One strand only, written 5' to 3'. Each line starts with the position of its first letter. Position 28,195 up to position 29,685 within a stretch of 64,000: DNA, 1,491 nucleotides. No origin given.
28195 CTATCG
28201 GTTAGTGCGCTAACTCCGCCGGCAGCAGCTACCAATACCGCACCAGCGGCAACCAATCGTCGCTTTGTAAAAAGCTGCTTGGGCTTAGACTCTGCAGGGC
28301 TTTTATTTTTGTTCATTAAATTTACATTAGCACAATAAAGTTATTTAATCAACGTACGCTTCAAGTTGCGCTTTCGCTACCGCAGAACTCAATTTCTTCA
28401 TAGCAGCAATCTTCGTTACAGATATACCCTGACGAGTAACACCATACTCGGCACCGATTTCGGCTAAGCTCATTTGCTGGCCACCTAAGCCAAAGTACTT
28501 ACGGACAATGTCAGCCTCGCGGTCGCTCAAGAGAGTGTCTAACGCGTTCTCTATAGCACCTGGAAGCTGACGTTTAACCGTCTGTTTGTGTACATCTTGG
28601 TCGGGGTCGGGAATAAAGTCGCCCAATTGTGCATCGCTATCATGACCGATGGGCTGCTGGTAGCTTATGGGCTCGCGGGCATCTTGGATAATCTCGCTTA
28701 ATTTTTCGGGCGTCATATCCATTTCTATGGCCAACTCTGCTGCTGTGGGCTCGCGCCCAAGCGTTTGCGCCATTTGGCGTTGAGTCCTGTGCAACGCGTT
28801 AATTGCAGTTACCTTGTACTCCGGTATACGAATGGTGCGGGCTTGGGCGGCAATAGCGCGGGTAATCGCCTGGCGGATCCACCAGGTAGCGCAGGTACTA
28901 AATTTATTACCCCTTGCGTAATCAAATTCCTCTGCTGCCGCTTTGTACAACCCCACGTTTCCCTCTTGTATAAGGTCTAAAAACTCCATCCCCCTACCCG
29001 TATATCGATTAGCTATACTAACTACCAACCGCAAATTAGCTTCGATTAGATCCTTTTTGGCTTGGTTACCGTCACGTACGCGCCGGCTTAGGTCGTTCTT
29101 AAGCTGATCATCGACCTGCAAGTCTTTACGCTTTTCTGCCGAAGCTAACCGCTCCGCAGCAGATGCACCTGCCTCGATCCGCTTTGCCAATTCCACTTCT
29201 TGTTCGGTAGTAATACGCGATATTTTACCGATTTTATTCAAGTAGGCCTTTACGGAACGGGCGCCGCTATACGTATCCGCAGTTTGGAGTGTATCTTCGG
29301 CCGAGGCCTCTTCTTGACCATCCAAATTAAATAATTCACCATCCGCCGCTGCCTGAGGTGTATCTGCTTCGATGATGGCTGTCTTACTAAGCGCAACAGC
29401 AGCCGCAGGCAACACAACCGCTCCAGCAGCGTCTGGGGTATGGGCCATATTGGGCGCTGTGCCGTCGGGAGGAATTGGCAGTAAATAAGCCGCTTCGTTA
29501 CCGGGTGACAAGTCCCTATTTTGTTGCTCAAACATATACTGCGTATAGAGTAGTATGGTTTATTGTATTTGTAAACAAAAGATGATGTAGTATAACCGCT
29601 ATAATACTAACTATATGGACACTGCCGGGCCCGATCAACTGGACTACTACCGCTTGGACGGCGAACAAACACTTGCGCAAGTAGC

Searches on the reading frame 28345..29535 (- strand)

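Call 61: search_protein_families(library=pfam, proteins=[window:28345-29535:-], max_evalue=0.001)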
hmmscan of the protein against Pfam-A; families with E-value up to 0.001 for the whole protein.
window:28345-29535:- (396 aa): 4 families
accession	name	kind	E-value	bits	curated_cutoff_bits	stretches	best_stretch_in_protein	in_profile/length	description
PF04539.22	Sigma70_r3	-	1.3e-22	80.1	25.3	1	244-313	2-71/78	Sigma-70 region 3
PF04542.20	Sigma70_r2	-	1.7e-19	69.8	24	1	163-234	1-71/71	Sigma-70 region 2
PF00140.25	Sigma70_r1_2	-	5e-12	46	22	1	94-123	2-31/34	Sigma-70 factor, region 1.2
PF04545.22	Sigma70_r4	-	2.2e-08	33.9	24.1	1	336-382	5-48/50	Sigma-70, region 4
